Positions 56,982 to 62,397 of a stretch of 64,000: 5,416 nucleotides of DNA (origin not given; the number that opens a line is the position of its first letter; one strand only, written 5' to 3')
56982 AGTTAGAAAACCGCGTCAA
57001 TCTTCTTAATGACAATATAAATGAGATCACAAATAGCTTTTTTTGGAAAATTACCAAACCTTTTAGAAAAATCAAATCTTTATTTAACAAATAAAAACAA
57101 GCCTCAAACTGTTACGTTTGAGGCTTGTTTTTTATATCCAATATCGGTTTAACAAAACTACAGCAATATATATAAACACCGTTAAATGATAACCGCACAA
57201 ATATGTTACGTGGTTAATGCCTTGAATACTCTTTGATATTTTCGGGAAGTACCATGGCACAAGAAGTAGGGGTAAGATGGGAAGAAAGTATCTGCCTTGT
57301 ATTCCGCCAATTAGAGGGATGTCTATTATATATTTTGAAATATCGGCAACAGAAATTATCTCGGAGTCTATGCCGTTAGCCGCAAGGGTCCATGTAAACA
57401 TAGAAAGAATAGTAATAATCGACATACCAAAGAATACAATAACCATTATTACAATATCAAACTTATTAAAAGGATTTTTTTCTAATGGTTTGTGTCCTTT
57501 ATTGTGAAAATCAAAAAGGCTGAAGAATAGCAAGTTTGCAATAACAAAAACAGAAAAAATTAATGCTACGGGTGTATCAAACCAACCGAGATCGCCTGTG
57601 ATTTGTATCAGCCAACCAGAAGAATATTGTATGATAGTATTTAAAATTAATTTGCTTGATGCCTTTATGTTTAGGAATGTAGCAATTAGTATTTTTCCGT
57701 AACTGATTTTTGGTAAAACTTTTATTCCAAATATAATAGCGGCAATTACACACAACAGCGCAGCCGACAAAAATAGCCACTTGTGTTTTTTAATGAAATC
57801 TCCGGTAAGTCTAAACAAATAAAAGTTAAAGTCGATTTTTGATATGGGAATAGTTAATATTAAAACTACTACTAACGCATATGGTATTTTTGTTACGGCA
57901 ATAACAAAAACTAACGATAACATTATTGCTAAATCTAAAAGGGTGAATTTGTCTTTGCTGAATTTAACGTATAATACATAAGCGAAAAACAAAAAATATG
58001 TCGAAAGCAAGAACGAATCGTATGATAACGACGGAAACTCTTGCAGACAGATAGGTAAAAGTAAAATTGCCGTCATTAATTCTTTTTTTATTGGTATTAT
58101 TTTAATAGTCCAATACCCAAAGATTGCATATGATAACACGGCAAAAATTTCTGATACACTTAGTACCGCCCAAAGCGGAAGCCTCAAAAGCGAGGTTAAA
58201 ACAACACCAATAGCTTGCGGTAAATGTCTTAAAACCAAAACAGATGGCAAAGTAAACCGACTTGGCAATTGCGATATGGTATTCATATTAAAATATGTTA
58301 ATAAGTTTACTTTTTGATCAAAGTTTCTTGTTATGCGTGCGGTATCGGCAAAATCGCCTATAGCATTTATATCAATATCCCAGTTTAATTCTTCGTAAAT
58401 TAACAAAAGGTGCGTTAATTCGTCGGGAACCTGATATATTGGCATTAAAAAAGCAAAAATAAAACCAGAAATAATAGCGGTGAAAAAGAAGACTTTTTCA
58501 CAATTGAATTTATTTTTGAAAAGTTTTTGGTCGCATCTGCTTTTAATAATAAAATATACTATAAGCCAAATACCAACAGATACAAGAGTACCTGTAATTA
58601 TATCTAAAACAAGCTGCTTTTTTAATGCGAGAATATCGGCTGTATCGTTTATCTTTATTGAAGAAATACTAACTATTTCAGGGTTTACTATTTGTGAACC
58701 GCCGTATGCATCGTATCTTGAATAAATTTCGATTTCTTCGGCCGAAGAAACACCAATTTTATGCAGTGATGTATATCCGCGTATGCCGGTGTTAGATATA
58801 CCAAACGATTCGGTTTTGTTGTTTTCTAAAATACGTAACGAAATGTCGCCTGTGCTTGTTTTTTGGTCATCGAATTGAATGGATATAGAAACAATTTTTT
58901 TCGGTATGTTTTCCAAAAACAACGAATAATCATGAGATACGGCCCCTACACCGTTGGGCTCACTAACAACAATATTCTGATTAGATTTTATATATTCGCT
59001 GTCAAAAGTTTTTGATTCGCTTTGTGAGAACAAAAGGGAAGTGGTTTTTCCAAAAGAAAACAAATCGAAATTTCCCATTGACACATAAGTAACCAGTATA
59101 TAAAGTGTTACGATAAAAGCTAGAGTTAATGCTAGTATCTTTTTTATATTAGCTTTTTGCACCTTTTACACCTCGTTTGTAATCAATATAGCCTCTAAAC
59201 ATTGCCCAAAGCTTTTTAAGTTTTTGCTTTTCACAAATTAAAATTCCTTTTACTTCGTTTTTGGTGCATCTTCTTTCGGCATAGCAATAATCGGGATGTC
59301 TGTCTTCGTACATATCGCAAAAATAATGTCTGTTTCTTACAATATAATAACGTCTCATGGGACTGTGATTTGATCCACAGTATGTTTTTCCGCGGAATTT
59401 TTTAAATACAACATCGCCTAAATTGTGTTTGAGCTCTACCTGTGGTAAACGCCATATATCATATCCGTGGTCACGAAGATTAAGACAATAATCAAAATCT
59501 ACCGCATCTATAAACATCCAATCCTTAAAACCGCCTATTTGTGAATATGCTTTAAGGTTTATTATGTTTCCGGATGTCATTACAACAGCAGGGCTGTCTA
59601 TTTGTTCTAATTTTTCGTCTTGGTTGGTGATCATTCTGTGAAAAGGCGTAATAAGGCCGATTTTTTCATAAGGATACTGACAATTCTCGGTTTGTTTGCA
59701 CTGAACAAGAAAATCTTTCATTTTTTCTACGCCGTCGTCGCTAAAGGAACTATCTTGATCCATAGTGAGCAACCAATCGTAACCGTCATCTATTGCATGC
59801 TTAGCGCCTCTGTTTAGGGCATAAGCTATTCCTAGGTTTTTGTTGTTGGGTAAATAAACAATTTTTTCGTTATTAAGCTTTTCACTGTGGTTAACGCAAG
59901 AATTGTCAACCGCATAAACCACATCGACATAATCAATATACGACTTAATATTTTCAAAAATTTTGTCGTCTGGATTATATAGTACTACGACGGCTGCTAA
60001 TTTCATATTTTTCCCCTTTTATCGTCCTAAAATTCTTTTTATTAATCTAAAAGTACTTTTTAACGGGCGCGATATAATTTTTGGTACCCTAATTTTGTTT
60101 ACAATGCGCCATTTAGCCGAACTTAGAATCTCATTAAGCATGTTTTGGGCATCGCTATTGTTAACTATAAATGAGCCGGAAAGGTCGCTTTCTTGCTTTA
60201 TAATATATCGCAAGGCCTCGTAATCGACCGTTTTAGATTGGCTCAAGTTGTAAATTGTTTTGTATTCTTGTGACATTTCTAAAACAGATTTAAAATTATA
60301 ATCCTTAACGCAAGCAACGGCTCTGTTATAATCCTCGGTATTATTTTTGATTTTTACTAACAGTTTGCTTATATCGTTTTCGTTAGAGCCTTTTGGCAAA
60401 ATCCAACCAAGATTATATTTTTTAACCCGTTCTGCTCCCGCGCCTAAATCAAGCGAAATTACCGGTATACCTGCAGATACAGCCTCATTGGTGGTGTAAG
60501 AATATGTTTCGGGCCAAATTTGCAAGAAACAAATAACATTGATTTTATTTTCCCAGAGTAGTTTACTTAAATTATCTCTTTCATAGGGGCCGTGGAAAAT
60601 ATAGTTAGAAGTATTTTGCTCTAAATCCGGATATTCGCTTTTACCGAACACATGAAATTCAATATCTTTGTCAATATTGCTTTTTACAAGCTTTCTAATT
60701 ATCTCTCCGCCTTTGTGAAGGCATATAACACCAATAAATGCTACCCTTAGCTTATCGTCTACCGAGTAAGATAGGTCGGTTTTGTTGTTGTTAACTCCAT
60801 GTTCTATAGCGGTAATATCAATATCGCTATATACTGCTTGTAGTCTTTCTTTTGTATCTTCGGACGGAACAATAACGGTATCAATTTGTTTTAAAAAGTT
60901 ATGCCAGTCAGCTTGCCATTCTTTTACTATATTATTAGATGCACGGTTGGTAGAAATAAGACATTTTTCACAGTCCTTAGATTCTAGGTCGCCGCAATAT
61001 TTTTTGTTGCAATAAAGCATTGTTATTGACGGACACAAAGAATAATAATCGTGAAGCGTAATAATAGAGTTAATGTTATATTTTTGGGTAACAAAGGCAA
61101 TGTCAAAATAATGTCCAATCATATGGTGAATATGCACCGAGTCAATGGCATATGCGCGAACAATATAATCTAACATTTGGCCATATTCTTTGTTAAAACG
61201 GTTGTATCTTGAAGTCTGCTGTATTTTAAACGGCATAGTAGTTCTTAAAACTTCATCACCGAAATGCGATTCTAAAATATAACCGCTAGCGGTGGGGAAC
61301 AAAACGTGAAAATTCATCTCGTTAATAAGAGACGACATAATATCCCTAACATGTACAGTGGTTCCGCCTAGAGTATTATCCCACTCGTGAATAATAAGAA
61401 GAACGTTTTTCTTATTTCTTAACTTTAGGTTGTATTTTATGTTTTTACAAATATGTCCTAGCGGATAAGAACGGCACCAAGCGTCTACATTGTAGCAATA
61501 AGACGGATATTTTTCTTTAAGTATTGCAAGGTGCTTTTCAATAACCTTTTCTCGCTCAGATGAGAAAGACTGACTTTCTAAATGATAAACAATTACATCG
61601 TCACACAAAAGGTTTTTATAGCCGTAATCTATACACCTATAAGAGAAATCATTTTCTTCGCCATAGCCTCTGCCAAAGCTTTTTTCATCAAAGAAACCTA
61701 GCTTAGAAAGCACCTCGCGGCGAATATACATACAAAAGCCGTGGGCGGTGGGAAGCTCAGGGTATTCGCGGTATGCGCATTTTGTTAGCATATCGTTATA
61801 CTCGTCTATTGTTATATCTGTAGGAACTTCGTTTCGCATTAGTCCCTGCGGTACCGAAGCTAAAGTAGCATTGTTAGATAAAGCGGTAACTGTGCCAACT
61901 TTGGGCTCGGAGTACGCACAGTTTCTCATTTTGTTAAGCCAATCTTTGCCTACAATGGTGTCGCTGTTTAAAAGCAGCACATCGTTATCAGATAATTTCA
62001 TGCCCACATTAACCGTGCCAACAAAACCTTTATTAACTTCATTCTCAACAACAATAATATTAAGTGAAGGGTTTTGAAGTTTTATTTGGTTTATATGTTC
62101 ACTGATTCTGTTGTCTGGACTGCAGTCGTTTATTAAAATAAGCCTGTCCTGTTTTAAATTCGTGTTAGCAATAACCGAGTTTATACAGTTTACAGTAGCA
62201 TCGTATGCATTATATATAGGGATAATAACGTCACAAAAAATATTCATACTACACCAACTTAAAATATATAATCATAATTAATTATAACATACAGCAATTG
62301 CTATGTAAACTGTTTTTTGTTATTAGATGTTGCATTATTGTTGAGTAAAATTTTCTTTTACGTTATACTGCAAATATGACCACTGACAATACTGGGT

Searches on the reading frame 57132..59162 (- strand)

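Call 70: search_protein_families(library=pfam, proteins=[window:57132-59162:-], max_evalue=0.00001)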
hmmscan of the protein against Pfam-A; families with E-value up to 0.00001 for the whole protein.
window:57132-59162:- (676 aa): 1 family
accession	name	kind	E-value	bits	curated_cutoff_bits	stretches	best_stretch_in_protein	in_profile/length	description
PF09913.15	DUF2142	-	2.6e-22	79.6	30.1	1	314-633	104-395/395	Predicted membrane protein (DUF2142)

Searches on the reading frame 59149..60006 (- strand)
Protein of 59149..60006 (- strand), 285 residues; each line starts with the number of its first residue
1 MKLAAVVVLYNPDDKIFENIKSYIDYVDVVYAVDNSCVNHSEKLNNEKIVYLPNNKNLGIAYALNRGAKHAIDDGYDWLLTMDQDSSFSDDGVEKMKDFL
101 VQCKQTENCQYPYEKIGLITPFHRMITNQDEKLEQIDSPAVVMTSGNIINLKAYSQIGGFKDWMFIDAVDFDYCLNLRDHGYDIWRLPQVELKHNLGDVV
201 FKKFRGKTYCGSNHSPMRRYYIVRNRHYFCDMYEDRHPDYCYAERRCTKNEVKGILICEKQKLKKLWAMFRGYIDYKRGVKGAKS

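Call 70: search_protein_families(library=pfam, proteins=[window:59149-60006:-], max_evalue=0.00001)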
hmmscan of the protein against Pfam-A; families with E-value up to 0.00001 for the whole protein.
window:59149-60006:- (285 aa): 1 family
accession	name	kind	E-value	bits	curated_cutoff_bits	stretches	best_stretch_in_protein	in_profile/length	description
PF00535.33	Glycos_transf_2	-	6e-10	39.7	23.3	1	6-102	3-105/168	Glycosyl transferase family 2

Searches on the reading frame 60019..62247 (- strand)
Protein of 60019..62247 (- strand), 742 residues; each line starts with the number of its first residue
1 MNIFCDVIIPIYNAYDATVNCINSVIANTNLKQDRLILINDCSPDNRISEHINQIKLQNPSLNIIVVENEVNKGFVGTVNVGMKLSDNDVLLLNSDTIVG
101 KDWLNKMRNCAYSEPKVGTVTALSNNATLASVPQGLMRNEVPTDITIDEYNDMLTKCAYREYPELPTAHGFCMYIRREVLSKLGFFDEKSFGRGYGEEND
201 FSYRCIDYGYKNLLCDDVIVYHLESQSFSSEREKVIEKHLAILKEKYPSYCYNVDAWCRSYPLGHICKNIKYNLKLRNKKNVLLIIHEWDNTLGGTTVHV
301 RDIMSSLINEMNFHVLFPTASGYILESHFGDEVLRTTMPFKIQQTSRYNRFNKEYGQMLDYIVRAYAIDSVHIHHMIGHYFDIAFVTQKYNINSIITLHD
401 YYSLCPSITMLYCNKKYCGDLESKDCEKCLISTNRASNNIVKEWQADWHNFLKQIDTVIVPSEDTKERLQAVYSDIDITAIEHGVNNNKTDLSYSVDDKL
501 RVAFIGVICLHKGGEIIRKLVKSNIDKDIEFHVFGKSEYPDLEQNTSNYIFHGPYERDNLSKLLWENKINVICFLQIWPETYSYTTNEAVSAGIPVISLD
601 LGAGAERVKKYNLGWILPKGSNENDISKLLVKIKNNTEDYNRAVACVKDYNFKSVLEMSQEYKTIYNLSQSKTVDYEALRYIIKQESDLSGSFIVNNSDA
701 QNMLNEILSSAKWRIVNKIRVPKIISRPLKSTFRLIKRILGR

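Call 70: search_protein_families(library=pfam, proteins=[window:60019-62247:-], max_evalue=0.00001)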
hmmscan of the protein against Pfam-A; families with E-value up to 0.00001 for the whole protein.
window:60019-62247:- (742 aa): 6 families
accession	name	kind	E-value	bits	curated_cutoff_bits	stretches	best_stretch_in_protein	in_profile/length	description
PF00535.33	Glycos_transf_2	-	3e-17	63.5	23.3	1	7-183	2-167/168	Glycosyl transferase family 2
PF13439.12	Glyco_transf_4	-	2.9e-11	44.1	28.5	1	294-486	2-167/170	Glycosyltransferase Family 4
PF13641.12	Glyco_tranf_2_3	-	3.9e-09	37.3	27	1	6-229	4-218/230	Glycosyltransferase like family 2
PF00534.26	Glycos_transf_1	-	4.2e-09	36.6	26.4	1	497-643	13-165/172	Glycosyl transferases group 1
PF13692.12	Glyco_trans_1_4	-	3.3e-08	34.3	27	1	504-628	6-134/142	Glycosyl transferases group 1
PF13632.12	Glyco_trans_2_3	-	2.3e-06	28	27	1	90-231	2-132/198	Glycosyl transferase family group 2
